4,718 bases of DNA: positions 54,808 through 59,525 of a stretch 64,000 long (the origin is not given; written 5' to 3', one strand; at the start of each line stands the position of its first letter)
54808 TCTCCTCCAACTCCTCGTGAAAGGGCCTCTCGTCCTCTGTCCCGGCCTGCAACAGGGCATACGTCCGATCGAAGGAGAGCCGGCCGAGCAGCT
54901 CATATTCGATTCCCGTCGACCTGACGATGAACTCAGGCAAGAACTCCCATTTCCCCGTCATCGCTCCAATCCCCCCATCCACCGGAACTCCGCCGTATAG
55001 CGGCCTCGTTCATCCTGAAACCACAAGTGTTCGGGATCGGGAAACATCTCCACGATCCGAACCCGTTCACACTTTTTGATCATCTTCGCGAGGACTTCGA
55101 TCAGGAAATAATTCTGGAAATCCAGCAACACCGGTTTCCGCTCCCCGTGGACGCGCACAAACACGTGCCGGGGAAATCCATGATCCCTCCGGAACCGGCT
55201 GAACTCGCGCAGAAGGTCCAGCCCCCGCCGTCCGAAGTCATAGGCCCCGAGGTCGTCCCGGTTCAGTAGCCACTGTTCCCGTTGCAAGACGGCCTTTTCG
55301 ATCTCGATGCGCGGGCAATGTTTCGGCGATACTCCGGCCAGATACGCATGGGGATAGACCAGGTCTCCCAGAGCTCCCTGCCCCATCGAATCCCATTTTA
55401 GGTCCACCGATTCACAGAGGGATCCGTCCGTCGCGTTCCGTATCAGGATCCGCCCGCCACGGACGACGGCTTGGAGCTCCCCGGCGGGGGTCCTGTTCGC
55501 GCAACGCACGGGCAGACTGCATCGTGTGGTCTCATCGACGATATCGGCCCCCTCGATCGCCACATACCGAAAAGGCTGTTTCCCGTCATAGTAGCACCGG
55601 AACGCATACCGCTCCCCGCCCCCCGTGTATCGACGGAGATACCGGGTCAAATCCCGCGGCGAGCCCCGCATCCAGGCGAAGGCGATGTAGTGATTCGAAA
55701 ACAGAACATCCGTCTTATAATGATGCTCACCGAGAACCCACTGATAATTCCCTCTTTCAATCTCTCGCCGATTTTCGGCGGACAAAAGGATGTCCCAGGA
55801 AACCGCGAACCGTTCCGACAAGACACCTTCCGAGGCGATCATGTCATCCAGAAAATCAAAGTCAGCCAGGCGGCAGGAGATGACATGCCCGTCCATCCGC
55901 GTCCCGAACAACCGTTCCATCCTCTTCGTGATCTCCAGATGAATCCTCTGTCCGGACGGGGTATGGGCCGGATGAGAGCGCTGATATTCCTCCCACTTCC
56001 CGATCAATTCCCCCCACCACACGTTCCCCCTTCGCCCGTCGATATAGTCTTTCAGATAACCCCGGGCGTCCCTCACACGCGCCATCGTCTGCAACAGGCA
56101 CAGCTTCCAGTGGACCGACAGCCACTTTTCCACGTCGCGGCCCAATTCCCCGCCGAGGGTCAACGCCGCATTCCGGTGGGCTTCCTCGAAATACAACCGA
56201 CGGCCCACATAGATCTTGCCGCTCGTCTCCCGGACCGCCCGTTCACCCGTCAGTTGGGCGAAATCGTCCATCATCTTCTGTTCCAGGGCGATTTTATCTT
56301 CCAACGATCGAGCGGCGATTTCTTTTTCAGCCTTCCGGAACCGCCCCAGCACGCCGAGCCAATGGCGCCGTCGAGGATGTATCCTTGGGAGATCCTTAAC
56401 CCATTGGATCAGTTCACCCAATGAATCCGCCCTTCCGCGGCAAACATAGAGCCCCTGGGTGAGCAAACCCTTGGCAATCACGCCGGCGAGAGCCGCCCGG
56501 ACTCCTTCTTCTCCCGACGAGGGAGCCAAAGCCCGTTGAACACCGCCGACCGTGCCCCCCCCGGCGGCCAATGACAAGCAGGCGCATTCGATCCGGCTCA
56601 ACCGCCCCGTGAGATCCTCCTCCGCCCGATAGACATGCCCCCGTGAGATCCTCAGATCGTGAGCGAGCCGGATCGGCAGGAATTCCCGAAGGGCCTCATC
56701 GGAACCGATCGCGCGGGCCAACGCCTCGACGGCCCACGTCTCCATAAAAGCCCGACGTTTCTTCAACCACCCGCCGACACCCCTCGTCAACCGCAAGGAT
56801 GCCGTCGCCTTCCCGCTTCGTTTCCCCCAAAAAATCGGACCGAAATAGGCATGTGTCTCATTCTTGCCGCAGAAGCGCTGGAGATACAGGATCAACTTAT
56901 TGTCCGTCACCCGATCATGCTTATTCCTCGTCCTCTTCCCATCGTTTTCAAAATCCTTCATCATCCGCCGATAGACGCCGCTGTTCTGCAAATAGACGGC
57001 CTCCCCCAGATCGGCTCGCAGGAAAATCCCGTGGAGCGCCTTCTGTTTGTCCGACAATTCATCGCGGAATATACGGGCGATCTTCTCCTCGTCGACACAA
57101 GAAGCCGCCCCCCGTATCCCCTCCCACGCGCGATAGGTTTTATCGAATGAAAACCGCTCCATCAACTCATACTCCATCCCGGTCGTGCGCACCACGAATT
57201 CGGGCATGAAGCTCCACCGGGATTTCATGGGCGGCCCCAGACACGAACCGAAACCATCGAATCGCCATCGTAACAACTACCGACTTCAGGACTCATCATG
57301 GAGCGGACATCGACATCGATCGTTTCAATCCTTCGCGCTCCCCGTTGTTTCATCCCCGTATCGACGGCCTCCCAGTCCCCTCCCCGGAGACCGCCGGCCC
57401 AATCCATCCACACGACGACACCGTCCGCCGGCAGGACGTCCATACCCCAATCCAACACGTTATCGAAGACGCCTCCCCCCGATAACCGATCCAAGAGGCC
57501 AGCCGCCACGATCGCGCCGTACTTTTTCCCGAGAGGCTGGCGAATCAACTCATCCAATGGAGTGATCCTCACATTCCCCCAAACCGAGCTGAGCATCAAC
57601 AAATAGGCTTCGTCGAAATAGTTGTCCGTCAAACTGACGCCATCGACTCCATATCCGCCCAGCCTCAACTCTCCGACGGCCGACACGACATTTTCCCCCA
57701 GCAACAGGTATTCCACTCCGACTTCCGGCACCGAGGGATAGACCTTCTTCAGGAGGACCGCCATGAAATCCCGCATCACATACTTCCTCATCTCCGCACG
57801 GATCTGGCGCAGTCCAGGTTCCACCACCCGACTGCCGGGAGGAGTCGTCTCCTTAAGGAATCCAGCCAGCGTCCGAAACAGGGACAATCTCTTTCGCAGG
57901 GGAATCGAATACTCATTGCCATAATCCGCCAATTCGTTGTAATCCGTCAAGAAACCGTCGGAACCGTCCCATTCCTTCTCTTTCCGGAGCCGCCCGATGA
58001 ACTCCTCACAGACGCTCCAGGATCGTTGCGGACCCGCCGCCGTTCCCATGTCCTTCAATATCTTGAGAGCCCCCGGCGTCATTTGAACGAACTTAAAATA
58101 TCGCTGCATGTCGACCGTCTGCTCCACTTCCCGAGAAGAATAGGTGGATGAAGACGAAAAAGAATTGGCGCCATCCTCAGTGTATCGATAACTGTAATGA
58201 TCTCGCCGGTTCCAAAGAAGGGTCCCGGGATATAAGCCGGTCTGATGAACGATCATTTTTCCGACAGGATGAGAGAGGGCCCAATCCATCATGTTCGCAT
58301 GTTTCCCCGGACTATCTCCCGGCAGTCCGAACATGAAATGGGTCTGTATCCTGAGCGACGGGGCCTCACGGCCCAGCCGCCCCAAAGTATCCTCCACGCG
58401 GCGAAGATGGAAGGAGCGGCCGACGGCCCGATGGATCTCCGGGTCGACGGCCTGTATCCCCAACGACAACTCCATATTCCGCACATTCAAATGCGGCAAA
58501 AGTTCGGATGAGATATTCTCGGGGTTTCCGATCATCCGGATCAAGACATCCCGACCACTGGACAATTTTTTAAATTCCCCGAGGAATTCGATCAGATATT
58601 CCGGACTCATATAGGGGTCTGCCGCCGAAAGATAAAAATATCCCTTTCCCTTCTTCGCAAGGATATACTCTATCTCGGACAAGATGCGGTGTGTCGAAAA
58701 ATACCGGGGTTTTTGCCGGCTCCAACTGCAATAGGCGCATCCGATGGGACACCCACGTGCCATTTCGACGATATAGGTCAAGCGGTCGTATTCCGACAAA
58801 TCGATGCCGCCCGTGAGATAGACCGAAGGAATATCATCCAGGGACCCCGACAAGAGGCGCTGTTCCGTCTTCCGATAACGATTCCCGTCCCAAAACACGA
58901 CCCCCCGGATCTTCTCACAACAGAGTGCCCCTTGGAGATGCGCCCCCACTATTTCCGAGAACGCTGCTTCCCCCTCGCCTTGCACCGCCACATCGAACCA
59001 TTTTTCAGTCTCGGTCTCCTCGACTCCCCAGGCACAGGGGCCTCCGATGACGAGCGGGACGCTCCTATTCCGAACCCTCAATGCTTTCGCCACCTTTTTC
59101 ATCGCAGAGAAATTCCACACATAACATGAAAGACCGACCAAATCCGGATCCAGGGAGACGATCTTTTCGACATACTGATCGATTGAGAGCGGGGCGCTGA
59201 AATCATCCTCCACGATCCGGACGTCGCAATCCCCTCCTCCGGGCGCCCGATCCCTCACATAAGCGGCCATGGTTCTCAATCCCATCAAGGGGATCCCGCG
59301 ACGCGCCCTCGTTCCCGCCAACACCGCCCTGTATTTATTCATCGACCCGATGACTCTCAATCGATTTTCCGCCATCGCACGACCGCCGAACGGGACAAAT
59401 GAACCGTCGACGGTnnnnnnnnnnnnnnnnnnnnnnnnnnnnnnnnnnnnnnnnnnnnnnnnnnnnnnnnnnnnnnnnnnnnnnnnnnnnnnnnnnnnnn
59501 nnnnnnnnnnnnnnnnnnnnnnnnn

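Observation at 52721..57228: Two tandem ~750-aa paralogues with LanB N-terminal hallmarks that stop where the elimination domain would begin (small-LanB / PEARL-like)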

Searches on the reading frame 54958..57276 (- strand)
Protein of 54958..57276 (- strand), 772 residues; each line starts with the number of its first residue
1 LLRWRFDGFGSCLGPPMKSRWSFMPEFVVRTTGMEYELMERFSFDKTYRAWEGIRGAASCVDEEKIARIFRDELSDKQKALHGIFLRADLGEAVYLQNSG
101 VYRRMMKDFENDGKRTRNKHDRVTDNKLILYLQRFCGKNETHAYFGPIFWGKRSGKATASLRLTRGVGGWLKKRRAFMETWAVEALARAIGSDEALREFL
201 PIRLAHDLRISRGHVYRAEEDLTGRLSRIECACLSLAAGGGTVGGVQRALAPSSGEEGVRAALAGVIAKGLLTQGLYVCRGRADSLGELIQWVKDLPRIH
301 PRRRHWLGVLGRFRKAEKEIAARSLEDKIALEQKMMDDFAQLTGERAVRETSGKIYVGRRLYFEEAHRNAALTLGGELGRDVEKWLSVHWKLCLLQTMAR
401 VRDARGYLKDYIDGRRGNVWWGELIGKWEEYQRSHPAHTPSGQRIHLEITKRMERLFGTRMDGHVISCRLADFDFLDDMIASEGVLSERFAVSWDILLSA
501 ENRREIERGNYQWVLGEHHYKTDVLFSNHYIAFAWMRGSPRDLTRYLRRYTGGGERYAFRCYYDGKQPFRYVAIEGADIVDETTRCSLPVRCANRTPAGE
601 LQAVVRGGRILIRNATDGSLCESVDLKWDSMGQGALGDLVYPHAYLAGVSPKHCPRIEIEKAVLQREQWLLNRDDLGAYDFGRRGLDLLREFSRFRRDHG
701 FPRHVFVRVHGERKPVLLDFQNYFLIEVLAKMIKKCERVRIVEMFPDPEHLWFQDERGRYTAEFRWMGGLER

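Call 4: search_protein_families(library=pfam, proteins=[window:54958-57276:-], max_evalue=1)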
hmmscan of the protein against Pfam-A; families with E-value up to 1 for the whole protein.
window:54958-57276:- (772 aa): 1 family
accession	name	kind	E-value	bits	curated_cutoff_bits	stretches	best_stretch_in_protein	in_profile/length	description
PF04738.18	Lant_dehydr_N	-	5.8e-13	48.3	28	2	88-393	3-298/649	Lantibiotic dehydratase, N terminus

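Call 5: search_protein_families(library=ncbifam, proteins=[window:54958-57276:-], max_evalue=1)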
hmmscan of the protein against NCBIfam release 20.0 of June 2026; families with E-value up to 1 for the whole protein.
window:54958-57276:- (772 aa): 0 families

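Call 7: search_solved_structures(query=window:54958-57276:-, max_evalue=10, show_alignments=3)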
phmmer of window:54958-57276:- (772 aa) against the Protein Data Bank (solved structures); distinct sequences matched with E-value up to 10: 3.
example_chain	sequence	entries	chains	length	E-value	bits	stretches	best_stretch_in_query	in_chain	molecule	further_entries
6ec7_A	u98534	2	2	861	5.4e-05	24.7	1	653-749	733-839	Lantibiotic dehydratase domain protein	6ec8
3zui_A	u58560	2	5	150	1.3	10.2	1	559-676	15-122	COMPLEMENT INHIBITOR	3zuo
2xxl_A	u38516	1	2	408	1.9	9.7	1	241-296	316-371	GRAM-POSITIVE SPECIFIC SERINE PROTEASE, ISOFORM B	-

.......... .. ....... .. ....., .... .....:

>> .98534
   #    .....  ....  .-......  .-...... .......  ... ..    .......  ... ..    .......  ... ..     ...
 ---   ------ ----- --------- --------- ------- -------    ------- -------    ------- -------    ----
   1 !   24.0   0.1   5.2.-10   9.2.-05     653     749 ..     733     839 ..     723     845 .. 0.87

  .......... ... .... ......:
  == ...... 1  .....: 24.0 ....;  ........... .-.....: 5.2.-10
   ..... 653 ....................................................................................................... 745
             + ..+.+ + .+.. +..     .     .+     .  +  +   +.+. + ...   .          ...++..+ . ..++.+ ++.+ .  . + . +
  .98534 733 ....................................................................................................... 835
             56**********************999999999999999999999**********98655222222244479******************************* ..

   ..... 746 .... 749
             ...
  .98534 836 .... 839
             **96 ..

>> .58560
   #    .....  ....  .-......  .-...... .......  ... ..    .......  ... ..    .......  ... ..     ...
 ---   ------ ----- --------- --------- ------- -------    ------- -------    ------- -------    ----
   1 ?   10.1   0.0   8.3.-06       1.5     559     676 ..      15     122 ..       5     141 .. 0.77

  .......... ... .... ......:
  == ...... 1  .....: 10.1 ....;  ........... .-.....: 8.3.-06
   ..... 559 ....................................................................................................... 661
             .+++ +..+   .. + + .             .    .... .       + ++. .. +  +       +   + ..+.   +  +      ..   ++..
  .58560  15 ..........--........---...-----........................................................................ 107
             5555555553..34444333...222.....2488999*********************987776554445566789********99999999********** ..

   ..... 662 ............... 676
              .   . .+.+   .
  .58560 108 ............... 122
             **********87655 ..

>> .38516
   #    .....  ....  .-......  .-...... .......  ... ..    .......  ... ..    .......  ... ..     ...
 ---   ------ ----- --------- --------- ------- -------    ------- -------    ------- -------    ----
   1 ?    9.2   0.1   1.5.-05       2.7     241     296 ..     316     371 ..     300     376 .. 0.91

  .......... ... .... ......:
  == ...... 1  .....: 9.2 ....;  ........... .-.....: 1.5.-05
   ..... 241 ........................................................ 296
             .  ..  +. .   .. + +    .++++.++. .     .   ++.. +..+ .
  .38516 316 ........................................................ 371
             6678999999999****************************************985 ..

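Call 89: search_protein_families(library=padloc, proteins=[window:54958-57228:-], max_evalue=0.001)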
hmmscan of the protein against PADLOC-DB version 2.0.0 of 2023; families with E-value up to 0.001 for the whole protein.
window:54958-57228:- (756 aa): 0 families

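Call 90: search_protein_families(library=phrogs, proteins=[window:54958-57228:-], max_evalue=0.001)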
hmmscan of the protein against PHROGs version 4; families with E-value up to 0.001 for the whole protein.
window:54958-57228:- (756 aa): 0 families

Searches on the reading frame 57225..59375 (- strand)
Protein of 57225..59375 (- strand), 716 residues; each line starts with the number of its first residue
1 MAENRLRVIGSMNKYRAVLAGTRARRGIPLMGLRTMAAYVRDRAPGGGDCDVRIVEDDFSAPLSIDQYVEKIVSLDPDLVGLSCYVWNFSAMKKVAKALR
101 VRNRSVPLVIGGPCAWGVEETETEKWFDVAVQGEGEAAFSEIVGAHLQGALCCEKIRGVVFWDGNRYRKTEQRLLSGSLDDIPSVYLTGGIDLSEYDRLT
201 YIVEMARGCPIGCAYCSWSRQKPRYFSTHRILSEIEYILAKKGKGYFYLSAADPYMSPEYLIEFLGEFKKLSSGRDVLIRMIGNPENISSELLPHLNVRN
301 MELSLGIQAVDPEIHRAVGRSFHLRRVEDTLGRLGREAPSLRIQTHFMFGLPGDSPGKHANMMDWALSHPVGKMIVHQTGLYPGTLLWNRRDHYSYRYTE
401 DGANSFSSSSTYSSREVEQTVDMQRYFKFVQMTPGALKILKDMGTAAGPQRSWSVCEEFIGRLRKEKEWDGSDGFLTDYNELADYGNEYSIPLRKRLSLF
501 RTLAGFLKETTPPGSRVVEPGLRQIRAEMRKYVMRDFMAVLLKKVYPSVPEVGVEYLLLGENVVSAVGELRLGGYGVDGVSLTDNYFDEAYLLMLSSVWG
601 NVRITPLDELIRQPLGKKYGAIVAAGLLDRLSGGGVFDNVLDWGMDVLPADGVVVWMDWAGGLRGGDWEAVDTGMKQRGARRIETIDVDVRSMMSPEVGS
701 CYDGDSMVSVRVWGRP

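Call 4: search_protein_families(library=pfam, proteins=[window:57225-59375:-], max_evalue=1)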
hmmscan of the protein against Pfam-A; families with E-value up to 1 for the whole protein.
window:57225-59375:- (716 aa): 3 families
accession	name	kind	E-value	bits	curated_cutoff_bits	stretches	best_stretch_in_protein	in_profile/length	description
PF02310.24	B12-binding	-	9e-16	58.2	32.1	1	31-142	15-120/121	B12 binding domain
PF04055.27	Radical_SAM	-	4.5e-13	50.2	29.5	1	204-365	2-165/166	Radical SAM superfamily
PF19864.5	Radical_SAM_N2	-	0.0039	17.1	29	1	93-144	73-123/151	Radical SAM proteins, N-terminal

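Call 5: search_protein_families(library=ncbifam, proteins=[window:57225-59375:-], max_evalue=1)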
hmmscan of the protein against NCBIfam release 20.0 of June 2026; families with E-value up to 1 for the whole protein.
window:57225-59375:- (716 aa): 28 families (the best 25 are shown)
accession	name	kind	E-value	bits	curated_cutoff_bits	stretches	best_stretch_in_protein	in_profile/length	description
NF033712.0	B12_rSAM_KedN5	subfamily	4.6e-25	87.9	700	1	47-430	34-430/624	KedN5 family methylcobalamin-dependent radical SAM C-methyltransferase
TIGR04013.1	B12_SAM_MJ_1487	hypoth_equivalog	1.8e-18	66.6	251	2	68-236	34-186/382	TIGR04013 family B12-binding domain/radical SAM domain-containing protein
TIGR02026.1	BchE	equivalog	1.7e-15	56.9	481.35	1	48-268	36-264/497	magnesium-protoporphyrin IX monomethyl ester anaerobic oxidative cyclase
TIGR03975.1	rSAM_ocin_1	subfamily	7e-15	54.5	281.85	1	64-268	116-333/606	RiPP maturation radical SAM C-methyltransferase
NF050148.1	rSAM_ApyD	equivalog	2.8e-14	52.5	750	1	68-365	66-362/645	RiPP biosynthesis radical SAM protein ApyD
TIGR04367.1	HpnR_B12_rSAM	equivalog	8e-09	34.5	650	1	51-232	38-221/490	hopanoid C-3 methylase HpnR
TIGR03471.1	HpnJ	equivalog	9.4e-08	31.4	577.6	1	64-392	58-388/472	hopanoid biosynthesis associated radical SAM protein HpnJ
TIGR00089.1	TIGR00089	subfamily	1.1e-07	31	251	1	197-365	137-314/429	MiaB/RimO family radical SAM methylthiotransferase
TIGR04479.1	bcpD_PhpK_rSAM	subfamily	9.4e-07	27.6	600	1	66-238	100-281/504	PhpK family radical SAM P-methyltransferase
TIGR04072.2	rSAM_ladder_B12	equivalog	1.3e-05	24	360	1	87-354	81-334/443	lipid biosynthesis B12-binding/radical SAM protein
TIGR01125.1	TIGR01125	equivalog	8.9e-05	21.7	356.95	1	202-365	139-312/432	30S ribosomal protein S12 methylthiotransferase RimO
TIGR04014.1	B12_SAM_MJ_0865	equivalog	0.0001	21.3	360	1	100-235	63-191/434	methyl-coenzyme M reductase glutamine C-methyltransferase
TIGR04295.1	B12_rSAM_oligo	hypoth_equivalog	0.00027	19.8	400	1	127-249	124-250/422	TIGR04295 family B12-binding domain-containing radical SAM protein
TIGR03994.1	rSAM_HemZ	equivalog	0.0016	17.7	321.4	1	209-427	94-319/401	coproporphyrinogen dehydrogenase HemZ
TIGR00538.1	hemN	equivalog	0.0016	17.3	324.95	1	248-367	108-228/454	oxygen-independent coproporphyrinogen III oxidase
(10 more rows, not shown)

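Call 89: search_protein_families(library=padloc, proteins=[window:57225-59375:-], max_evalue=0.001)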
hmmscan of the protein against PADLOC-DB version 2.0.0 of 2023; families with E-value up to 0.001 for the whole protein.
window:57225-59375:- (716 aa): 1 family
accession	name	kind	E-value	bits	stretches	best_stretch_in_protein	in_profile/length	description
PDLC04689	PDC-M51A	-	1.6e-22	77.9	1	66-419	59-403/420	-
